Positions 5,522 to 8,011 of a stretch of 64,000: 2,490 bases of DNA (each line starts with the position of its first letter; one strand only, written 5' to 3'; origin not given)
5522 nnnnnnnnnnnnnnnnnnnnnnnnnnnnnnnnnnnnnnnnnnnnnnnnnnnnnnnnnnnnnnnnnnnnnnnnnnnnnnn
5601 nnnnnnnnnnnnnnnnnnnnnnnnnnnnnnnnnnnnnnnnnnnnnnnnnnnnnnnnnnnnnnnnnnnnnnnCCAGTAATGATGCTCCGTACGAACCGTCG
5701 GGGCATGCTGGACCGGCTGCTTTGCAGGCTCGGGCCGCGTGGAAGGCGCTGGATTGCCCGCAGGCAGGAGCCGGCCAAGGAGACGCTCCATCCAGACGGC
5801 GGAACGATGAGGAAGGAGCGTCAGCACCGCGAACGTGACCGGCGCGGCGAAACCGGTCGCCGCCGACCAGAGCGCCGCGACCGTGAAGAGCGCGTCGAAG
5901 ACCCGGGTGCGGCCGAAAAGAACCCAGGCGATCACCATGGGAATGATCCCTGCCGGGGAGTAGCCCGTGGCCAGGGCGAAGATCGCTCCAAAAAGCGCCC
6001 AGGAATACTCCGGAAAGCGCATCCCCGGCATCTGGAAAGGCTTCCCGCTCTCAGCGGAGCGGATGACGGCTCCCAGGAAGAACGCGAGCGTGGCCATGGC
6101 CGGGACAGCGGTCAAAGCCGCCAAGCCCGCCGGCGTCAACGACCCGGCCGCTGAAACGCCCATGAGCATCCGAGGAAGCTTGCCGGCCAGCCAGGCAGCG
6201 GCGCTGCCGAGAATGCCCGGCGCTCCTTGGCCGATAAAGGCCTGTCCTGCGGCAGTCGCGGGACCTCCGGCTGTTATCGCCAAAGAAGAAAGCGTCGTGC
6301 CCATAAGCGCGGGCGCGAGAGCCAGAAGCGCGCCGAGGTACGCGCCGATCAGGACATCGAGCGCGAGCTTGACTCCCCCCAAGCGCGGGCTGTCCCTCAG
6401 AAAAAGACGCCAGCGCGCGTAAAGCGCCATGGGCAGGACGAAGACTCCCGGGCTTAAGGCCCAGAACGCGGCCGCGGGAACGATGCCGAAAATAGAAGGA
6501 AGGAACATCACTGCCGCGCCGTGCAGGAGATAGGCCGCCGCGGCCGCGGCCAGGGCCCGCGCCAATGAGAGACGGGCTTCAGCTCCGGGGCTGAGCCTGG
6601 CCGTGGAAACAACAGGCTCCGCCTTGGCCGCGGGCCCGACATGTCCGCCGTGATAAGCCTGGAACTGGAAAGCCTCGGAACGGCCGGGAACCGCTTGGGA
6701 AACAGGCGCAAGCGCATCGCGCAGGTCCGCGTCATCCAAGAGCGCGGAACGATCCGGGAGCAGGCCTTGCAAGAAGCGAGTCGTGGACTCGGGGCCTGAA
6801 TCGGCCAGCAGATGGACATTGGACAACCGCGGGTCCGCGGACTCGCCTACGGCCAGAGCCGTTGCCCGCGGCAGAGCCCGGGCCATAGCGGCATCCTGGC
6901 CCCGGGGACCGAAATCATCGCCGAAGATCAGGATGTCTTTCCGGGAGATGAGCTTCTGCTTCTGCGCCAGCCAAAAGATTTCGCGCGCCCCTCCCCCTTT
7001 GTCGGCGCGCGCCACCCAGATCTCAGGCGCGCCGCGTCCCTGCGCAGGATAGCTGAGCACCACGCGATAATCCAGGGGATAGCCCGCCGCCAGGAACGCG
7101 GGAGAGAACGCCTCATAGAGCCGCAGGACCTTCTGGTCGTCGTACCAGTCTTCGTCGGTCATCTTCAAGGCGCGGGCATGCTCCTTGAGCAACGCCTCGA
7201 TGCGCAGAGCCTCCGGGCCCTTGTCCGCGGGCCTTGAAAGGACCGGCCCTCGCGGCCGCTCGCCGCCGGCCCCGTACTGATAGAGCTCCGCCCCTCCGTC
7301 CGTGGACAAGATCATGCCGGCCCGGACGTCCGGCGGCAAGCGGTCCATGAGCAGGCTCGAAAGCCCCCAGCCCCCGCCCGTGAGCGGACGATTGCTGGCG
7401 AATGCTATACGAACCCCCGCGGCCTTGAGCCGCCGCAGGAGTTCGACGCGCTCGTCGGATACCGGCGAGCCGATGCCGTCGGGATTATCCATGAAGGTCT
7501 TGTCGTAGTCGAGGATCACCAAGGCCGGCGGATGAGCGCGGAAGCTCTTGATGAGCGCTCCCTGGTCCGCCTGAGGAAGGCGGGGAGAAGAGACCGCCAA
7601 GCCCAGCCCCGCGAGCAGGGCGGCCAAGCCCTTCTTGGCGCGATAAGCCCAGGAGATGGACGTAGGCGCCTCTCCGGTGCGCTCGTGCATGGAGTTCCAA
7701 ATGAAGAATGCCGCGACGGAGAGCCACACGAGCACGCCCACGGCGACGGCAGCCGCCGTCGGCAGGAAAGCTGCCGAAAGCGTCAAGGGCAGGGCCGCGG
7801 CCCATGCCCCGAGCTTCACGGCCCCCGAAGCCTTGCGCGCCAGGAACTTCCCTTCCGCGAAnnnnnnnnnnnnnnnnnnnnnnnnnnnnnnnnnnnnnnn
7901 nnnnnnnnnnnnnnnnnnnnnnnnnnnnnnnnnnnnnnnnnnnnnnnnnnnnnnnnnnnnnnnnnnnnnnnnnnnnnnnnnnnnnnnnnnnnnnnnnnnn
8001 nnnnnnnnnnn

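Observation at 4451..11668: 2405-aa single ORF joining a ClpA/B-type double AAA+ unfoldase, a HAD-like phosphatase domain, a polytopic membrane region and an HtpX/M48 zinc peptidase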

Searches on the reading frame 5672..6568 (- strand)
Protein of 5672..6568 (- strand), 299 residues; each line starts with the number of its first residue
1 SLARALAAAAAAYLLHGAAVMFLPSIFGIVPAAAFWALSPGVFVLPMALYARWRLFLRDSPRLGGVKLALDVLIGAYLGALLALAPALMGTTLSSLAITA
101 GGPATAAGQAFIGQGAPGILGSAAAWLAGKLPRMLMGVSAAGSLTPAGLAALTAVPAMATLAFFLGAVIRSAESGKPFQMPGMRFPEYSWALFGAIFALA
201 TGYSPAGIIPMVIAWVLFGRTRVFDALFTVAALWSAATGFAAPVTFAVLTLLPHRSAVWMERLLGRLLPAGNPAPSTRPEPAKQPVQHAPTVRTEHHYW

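Call 53: find_related_loci(query=A3, collection=metagenome_contigs, flank=10000)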
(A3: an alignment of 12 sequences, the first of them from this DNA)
Query A3 (299 aa) in metagenome_contigs; peptide patterns used: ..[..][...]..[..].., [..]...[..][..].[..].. (x = any residue, [..] = any of these).
282 stretches matched a pattern; 17 encode a relative of the query (tblastn E <= 1e-3); 17 distinct loci.
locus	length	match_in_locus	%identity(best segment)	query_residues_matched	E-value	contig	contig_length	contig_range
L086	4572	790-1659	48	1-283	2e-66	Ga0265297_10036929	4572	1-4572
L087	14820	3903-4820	43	1-299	1e-63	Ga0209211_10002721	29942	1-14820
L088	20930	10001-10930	43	1-299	4e-63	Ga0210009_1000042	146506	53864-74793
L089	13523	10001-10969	44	1-299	2e-62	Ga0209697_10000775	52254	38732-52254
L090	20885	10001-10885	47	13-299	6e-62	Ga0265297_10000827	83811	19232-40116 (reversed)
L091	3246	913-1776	46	1-281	3e-57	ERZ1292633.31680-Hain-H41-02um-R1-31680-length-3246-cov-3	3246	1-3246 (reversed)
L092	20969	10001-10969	44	1-299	2e-62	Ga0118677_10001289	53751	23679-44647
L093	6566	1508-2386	46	15-299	2e-53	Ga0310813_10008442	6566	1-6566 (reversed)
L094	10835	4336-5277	39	9-299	3e-51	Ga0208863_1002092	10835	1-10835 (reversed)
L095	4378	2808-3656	39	39-299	1e-46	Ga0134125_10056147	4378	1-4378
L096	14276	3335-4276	39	9-299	2e-46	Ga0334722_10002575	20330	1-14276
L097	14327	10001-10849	38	39-299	3e-43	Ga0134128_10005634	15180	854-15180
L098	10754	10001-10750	43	3-240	1e-43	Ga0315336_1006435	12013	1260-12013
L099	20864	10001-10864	40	35-299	4e-40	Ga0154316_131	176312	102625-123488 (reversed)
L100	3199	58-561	38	156-299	4e-28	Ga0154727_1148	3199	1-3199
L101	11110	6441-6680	55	2-81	4e-19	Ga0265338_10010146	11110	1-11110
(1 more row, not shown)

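Call 59: search_protein_families(library=pfam, proteins=[L088:3640-9231:+, L088:9167-12316:+], max_evalue=0.001)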
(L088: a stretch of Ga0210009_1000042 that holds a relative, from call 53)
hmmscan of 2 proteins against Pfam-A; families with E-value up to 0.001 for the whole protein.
L088:3640-9231:+ (1864 aa): 14 families
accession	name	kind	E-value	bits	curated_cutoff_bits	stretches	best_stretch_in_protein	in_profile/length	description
PF07724.20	AAA_2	-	5.7e-59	199.3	27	1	876-1051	2-164/166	AAA domain (Cdc48 subfamily)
PF00004.35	AAA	-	1.5e-24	87.3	21.2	2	595-723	2-123/131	ATPase family associated with various cellular activities (AAA)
PF17871.7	AAA_lid_9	-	7e-22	77.7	22.8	1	733-803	2-72/104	AAA lid domain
PF10431.15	ClpB_D2-small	-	2.2e-14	53.7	21.9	1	1061-1144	1-81/81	C-terminal, D2-small domain, of ClpB protein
PF07728.20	AAA_5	-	8.7e-14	52.1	22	1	883-990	5-108/139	AAA domain (dynein-related subfamily)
PF13173.12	AAA_14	-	1.5e-09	38.4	27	1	597-711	8-105/129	AAA domain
PF13401.12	AAA_22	-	4.3e-07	30.7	27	0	594-694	8-113/130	AAA domain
PF00158.32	Sigma54_activat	-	1e-06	28.9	20.2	1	878-980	24-124/168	Sigma-54 interaction domain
PF13191.12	AAA_16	-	1.6e-06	29.2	32.6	1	571-618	1-51/167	AAA ATPase domain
PF12775.13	AAA_7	-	1e-05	25.6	25.8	0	583-674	26-112/181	P-loop containing dynein motor region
PF01637.24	ATPase_2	-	1.2e-05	25.6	33.2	0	575-681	4-129/225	ATPase domain predominantly from Archaea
PF25201.1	nSTAND6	-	0.00019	21.9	27.7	0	572-619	1-46/148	Novel STAND NTPase 6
PF05621.17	TniB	-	0.00025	21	22.4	0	658-729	116-185/189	Bacterial TniB protein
PF02517.21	Rce1-like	-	0.00053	20.7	22.4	1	1295-1407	7-92/93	Type II CAAX prenyl endopeptidase Rce1-like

L088:9167-12316:+ (1050 aa): 1 family
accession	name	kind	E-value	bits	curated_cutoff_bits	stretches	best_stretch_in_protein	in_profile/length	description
PF01435.24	Peptidase_M48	-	2.1e-13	51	20.3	1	897-1033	109-185/186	Peptidase family M48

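Call 69: search_protein_families(library=pfam, proteins=[L101:70-2595:+, L101:2599-5040:+, L092:4158-7544:+, L087:2676-6128:+], max_evalue=0.01)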
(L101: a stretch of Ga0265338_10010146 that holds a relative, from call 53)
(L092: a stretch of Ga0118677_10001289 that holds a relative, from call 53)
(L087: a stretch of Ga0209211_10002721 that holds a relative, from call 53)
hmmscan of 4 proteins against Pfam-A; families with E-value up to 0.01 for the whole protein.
L101:70-2595:+ (842 aa): 0 families

L101:2599-5040:+ (814 aa): 1 family
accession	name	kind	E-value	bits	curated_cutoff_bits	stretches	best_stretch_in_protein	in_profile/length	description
PF08282.18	Hydrolase_3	-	0.00087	19.5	20.9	0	649-681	181-213/255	haloacid dehalogenase-like hydrolase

L092:4158-7544:+ (1129 aa): 1 family
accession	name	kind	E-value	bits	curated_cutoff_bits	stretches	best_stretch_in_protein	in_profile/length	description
PF07690.21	MFS_1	-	1.9e-05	24.2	33.4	2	977-1112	36-176/347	Major Facilitator Superfamily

L087:2676-6128:+ (1151 aa): 1 family
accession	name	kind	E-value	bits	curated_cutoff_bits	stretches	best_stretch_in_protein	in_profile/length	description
PF01435.24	Peptidase_M48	-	8e-12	45.8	20.3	1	808-1144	26-185/186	Peptidase family M48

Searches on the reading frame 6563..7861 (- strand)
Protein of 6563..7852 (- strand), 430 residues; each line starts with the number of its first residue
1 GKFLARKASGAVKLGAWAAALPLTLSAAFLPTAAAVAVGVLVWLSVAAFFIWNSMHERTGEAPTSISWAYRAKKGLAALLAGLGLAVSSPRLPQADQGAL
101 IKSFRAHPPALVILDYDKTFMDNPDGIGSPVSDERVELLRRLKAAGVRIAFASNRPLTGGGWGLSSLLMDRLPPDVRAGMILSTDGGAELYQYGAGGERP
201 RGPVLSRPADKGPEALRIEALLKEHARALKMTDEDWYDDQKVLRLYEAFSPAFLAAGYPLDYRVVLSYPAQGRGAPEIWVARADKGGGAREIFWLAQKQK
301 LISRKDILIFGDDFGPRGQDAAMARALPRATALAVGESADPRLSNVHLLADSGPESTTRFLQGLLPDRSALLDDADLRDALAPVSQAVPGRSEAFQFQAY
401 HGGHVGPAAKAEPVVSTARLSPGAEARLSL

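Call 7: search_protein_families(library=pfam, proteins=[window:6563-7852:-], max_evalue=5)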
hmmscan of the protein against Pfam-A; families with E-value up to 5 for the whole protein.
seq(430 aa): 1 family
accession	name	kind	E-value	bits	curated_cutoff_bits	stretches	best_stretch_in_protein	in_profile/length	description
PF08282.18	Hydrolase_3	-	0.1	12.7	20.9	1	112-158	1-43/255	haloacid dehalogenase-like hydrolase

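Call 42: search_solved_structures(query=A2, max_evalue=0.01, show_alignments=2)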
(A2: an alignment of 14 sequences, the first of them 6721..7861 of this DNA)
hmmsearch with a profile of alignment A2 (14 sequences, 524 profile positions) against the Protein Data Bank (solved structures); distinct sequences matched with E-value up to 0.01: 3.
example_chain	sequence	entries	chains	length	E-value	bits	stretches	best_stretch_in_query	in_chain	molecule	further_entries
5dxl_A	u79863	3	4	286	1.4e-06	30.6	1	232-282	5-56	trehalose-6-phosphate phosphatase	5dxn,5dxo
3niw_A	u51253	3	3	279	0.0044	19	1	247-325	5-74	Haloacid dehalogenase-like hydrolase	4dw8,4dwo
4qjb_A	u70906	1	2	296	0.0046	19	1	245-294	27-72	Haloacid dehalogenase-like hydrolase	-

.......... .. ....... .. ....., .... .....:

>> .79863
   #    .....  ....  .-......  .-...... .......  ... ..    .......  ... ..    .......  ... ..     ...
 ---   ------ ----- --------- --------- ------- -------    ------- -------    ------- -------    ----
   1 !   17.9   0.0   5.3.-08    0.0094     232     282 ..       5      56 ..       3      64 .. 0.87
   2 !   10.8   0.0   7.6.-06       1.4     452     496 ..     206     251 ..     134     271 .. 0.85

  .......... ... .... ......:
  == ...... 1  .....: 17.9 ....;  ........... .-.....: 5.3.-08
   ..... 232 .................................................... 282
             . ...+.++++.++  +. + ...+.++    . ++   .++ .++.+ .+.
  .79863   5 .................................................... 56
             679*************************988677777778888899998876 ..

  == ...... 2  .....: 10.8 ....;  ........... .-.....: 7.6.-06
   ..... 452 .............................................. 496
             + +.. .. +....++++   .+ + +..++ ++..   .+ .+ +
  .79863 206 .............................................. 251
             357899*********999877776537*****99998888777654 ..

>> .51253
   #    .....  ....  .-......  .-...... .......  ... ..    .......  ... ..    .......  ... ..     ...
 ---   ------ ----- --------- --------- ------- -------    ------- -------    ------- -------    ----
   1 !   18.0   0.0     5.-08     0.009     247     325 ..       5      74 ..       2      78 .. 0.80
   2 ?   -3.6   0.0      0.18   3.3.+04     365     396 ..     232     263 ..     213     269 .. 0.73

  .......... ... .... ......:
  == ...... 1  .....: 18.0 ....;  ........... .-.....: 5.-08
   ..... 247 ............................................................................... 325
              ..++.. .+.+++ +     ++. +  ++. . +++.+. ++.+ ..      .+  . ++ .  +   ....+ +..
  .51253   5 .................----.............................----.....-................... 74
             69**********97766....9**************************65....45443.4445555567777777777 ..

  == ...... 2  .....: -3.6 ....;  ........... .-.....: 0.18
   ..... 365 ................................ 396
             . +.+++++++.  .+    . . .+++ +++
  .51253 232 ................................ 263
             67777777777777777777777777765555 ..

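Call 78: predict_structure(alignment_id=A4)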
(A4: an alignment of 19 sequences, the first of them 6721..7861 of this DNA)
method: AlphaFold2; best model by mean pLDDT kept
length: 380 residues; sequences in the alignment: 19
mean_pLDDT: 87.2   pTM: 0.80
mean pLDDT of the five models: 87.2, 85.3, 84.7, 84.5, 84.1
residues with pLDDT >= 90: 262; 70-90: 63; 50-70: 30; < 50: 25
segments of 3 or more residues with pLDDT < 50: 1-18, 31-33
pLDDT, mean of each block of 10 residues (from residue 1): 43 44 52 59 79 72 73 94 94 97 95 97 92 96 97 97 94 98 96 97 95 83 96 96 96 95 86 83 89 96 92 96 95 97 96 97 95 63
secondary structure, 60 per line:
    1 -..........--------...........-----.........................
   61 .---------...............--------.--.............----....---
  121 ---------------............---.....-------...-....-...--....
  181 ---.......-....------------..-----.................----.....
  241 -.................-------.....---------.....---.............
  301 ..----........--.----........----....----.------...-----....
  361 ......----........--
elements in order: H2-11 H20-30 H36-61 H71-85 H97-109 E114-117 H136-147 E151-155 H167-170 H177-180 E184-187 E192-195 H215-231 H236-240 H242-258 E266-270 E280-284 H288-302 E310-314 H322-329 E334-337 E349-351 H357-366 H371-378

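Call 81: fold_search(model_id=the predicted structure, library=pdb)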
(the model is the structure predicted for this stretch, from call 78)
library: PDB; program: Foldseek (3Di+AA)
matches with E <= 10: 955; with E <= 0.001: 82
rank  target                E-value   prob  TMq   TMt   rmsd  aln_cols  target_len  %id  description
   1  6rme_B                1.9e-10  1.00  0.41  0.42   7.1       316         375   12  Structure of IMP bound Plasmodium falciparum IMP-nucleotidase mutant D172N (released 2020-07-08)
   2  6rmw_F                9.0e-10  1.00  0.40  0.41   8.8       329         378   13  Structure of N-terminal truncated IMP bound Plasmodium falciparum IMP-nucleotidase (released 2020-07-15)
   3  6rme_G                1.7e-09  1.00  0.40  0.41   8.9       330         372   12  Structure of IMP bound Plasmodium falciparum IMP-nucleotidase mutant D172N (released 2020-07-08)
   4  8jb3                  1.8e-09  1.00  0.43  0.40   8.7       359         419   12  Structure and allosteric regulation of the inosine 5'-monophosphate-specific phosphatase ISN1 from Saccharomyces cerevis (released 2024-03-06)
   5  4bnd_B                1.9e-09  1.00  0.39  0.56   8.1       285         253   17  Structure of an atypical alpha-phosphoglucomutase similar to eukaryotic phosphomannomutases (released 2013-10-02)
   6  6rme_F                2.3e-09  1.00  0.41  0.41   8.9       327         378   13  Structure of IMP bound Plasmodium falciparum IMP-nucleotidase mutant D172N (released 2020-07-08)
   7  6rmw_C                4.8e-09  1.00  0.40  0.40   9.1       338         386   13  Structure of N-terminal truncated IMP bound Plasmodium falciparum IMP-nucleotidase (released 2020-07-15)
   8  6rme_A                5.1e-09  1.00  0.40  0.41   8.8       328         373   12  Structure of IMP bound Plasmodium falciparum IMP-nucleotidase mutant D172N (released 2020-07-08)
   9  5dxl                  5.4e-09  1.00  0.47  0.61   5.0       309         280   17  Structure of Aspergillus fumigatus trehalose-6-phosphate phosphatase crystal form 1 (released 2016-06-15)
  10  6rmw_A                6.5e-09  1.00  0.40  0.41   9.0       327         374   12  Structure of N-terminal truncated IMP bound Plasmodium falciparum IMP-nucleotidase (released 2020-07-15)
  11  5dxn                  6.8e-09  1.00  0.48  0.65   4.8       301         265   17  Structure of Aspergillus fumigatus trehalose-6-phosphate phosphatase crystal form 2 (released 2016-06-15)
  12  6rmw_G                7.7e-09  1.00  0.42  0.43   6.4       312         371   12  Structure of N-terminal truncated IMP bound Plasmodium falciparum IMP-nucleotidase (released 2020-07-15)
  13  6rn1_A                7.7e-09  1.00  0.40  0.42   6.9       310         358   14  Structure of N-terminal truncated Plasmodium falciparum IMP-nucleotidase (released 2020-07-15)
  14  6rme_E                8.1e-09  1.00  0.41  0.41   8.6       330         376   12  Structure of IMP bound Plasmodium falciparum IMP-nucleotidase mutant D172N (released 2020-07-08)
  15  6rme_C                9.7e-09  1.00  0.40  0.40   9.1       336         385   12  Structure of IMP bound Plasmodium falciparum IMP-nucleotidase mutant D172N (released 2020-07-08)
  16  4bnd_A                1.3e-08  1.00  0.39  0.56   8.2       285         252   17  Structure of an atypical alpha-phosphoglucomutase similar to eukaryotic phosphomannomutases (released 2013-10-02)
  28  1rkq_A                5.5e-08  1.00  0.39  0.52   7.9       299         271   16  Crystal structure of HAD-like phosphatase yidA from E. coli (released 2004-03-09)
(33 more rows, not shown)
